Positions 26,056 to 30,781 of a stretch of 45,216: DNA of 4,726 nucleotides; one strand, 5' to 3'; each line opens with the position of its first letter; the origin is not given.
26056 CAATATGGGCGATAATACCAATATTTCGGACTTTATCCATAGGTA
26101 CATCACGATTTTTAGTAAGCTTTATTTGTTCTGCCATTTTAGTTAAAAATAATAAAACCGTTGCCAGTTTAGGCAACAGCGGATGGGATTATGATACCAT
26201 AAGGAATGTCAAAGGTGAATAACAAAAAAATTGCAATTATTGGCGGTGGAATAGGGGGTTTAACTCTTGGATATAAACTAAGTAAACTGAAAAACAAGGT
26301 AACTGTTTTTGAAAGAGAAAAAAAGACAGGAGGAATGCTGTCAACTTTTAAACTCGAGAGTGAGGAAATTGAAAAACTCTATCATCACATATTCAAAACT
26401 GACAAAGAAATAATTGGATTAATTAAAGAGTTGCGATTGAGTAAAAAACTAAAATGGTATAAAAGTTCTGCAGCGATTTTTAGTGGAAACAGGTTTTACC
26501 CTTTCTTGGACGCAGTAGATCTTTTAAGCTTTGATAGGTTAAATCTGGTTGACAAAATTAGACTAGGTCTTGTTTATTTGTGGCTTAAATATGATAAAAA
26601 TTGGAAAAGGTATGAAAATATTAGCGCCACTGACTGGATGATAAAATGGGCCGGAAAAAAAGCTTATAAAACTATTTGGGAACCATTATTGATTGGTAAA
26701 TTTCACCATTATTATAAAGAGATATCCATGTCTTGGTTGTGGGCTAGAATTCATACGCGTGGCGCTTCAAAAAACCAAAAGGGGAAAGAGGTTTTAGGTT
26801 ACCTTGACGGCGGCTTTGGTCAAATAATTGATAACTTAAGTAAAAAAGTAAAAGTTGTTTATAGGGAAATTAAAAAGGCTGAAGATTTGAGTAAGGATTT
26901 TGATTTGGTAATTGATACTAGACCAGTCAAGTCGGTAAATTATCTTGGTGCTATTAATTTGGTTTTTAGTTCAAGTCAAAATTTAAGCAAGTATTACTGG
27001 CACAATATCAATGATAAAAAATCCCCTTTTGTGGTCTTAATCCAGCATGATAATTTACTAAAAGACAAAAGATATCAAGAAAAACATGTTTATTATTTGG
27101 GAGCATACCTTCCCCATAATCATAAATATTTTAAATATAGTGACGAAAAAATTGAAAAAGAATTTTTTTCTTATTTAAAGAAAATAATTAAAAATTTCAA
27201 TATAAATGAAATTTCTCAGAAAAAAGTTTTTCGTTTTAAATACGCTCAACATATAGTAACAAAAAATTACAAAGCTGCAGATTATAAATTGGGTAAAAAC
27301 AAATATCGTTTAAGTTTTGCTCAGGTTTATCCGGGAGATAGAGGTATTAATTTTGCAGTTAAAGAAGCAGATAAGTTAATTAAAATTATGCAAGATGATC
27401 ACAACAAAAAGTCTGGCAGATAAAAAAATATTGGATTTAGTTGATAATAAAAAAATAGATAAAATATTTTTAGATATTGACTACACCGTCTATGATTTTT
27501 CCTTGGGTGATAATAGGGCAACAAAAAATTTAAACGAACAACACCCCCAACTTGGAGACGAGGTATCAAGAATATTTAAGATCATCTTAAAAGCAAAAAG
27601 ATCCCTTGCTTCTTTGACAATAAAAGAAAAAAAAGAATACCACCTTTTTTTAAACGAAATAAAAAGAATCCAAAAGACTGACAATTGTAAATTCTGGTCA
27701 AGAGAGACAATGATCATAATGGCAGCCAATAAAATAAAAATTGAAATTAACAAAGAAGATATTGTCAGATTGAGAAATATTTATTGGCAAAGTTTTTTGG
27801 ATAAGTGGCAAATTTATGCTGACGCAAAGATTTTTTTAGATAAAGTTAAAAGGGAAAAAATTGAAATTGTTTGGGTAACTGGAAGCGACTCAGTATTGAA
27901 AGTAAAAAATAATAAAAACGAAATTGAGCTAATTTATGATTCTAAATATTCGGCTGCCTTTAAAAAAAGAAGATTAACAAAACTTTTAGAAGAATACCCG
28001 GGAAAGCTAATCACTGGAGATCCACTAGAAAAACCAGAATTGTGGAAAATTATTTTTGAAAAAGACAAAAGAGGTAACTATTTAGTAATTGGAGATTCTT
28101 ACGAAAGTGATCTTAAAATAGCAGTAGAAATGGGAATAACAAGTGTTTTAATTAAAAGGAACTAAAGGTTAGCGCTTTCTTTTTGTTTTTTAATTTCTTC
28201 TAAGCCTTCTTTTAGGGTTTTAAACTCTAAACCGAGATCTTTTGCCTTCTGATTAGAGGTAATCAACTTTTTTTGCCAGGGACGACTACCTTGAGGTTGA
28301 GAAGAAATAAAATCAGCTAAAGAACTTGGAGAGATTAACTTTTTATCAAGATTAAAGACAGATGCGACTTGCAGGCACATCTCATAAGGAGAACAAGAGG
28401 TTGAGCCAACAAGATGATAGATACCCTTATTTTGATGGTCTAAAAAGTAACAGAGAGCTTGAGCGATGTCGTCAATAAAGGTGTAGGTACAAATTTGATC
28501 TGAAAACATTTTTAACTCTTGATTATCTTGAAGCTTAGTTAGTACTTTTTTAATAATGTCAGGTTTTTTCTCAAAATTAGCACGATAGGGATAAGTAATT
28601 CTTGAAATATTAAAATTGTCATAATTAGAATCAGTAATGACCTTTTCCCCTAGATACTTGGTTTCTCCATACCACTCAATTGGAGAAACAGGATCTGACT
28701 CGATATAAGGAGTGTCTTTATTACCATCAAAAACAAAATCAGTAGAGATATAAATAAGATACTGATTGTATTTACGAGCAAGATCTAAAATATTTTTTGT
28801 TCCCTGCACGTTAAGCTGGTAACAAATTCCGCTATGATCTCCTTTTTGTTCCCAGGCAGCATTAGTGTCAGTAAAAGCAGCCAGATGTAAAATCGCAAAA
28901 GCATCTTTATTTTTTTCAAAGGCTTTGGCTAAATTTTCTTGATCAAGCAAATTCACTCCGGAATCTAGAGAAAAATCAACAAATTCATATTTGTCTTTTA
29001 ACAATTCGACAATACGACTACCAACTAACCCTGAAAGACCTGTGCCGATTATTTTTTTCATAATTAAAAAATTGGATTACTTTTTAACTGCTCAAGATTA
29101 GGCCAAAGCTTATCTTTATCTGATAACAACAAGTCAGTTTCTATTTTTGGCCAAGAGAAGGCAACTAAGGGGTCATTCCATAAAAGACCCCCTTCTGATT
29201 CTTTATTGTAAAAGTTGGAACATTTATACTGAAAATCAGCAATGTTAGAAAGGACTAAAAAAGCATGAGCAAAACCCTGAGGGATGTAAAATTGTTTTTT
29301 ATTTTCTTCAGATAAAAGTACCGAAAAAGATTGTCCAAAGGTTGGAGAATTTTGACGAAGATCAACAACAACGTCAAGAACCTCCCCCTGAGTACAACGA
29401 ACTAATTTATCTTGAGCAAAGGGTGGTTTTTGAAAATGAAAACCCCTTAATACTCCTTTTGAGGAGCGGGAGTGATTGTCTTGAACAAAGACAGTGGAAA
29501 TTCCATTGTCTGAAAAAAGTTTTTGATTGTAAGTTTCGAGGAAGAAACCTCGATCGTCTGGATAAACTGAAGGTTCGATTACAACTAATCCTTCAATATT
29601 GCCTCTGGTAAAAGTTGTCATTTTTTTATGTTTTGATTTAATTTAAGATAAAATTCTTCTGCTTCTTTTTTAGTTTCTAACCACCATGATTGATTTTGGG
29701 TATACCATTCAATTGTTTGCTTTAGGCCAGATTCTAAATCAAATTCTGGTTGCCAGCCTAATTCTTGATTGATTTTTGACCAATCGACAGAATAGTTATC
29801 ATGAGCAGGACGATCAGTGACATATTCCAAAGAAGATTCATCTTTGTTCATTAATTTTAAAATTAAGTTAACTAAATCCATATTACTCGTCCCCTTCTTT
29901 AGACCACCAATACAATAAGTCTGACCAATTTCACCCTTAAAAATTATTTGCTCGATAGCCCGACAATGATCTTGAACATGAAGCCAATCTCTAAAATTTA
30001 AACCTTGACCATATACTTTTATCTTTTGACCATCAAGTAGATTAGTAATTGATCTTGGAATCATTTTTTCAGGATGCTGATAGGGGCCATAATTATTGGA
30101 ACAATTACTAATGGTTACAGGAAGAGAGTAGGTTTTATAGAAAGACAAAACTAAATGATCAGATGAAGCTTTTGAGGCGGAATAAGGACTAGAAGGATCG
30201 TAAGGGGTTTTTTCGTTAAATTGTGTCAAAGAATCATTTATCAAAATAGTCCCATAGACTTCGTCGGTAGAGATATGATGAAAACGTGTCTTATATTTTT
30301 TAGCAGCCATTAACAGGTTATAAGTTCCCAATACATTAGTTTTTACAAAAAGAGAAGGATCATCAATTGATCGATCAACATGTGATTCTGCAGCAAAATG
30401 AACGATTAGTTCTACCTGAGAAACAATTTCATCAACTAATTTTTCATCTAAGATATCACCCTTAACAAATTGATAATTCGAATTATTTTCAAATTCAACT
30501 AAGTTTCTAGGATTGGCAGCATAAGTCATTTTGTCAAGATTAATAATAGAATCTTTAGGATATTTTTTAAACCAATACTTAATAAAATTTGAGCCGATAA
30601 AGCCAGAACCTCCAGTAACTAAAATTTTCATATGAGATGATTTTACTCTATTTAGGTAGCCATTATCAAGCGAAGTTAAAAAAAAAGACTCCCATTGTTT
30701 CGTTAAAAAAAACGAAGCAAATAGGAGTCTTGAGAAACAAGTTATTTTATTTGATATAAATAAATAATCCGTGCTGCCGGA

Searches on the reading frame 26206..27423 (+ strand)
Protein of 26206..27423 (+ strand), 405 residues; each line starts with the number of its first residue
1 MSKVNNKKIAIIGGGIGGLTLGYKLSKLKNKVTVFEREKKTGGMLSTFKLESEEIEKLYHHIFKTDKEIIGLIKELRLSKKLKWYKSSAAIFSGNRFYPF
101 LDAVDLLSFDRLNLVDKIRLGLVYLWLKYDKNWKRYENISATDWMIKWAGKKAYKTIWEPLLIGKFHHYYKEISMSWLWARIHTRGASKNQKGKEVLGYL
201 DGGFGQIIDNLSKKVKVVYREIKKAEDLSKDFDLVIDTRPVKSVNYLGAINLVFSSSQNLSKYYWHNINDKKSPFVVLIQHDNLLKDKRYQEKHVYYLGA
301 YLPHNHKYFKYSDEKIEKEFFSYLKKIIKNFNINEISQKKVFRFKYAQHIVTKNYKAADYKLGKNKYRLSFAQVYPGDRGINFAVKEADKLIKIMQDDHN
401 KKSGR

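Call 95: search_protein_families(library=pfam, proteins=[window:26206-27423:+], max_evalue=0.01)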
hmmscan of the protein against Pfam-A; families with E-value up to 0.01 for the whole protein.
window:26206-27423:+ (405 aa): 8 families
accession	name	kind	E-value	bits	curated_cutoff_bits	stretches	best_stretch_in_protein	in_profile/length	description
PF13450.12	NAD_binding_8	-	1e-10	42.2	21.9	1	11-75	1-67/68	NAD(P)-binding Rossmann-like domain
PF01593.30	Amino_oxidase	-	1.6e-08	34.7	19.8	1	16-162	1-155/443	Flavin containing amine oxidoreductase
PF00070.33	Pyr_redox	-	4.8e-06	27.4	22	1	8-42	1-35/82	Pyridine nucleotide-disulphide oxidoreductase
PF01266.30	DAO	-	3.9e-05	23.8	27.9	1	8-42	1-35/353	FAD dependent oxidoreductase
PF07992.20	Pyr_redox_2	-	0.00027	20.9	26.1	1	8-51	2-48/291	Pyridine nucleotide-disulphide oxidoreductase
PF01488.26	Shikimate_DH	-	0.0015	19.1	24.3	0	211-258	35-84/138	Shikimate / quinate 5-dehydrogenase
PF00890.30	FAD_binding_2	-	0.0021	17.8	20.4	1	9-43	2-36/414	FAD binding domain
PF01946.23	Thi4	-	0.0074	16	26.2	0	5-43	16-55/235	Thi4 family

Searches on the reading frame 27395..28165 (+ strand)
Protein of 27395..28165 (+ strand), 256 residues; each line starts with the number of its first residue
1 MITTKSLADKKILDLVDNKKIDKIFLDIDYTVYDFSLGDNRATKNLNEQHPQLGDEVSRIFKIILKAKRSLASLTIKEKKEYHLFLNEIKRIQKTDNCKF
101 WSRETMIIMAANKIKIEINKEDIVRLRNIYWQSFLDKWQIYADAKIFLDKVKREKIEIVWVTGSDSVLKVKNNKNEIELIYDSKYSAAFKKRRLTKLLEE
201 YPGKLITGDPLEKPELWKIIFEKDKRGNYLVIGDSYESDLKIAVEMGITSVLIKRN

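Call 95: search_protein_families(library=pfam, proteins=[window:27395-28165:+], max_evalue=0.01)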
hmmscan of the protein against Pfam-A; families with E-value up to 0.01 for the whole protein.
window:27395-28165:+ (256 aa): 2 families
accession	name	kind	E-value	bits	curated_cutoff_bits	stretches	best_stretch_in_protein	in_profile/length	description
PF13242.12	Hydrolase_like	-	0.00012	22.3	22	1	225-254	20-49/75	HAD-hyrolase-like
PF00702.32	Hydrolase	-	0.00092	20.1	26.4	1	24-247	4-191/191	haloacid dehalogenase-like hydrolase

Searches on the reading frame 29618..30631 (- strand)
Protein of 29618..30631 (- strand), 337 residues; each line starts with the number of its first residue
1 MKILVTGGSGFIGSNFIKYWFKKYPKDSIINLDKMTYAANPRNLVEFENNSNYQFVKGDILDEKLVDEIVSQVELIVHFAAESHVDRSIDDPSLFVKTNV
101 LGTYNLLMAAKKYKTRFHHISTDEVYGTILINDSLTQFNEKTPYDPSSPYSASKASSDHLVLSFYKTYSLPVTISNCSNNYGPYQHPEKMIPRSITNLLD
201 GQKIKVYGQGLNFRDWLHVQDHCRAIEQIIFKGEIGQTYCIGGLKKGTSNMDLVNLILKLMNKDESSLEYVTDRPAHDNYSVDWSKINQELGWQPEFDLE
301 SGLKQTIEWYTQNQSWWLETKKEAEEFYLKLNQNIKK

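Call 65: find_encoding_contigs(protein=window:29618-30631:-, flank=6000, max_places=10)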
Protein window:29618-30631:- (337 aa): no gene with exactly this product is on record in the collection.
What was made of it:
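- Tried and rejected: An exact look-up of the window rfbB product found nothing (call 65).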
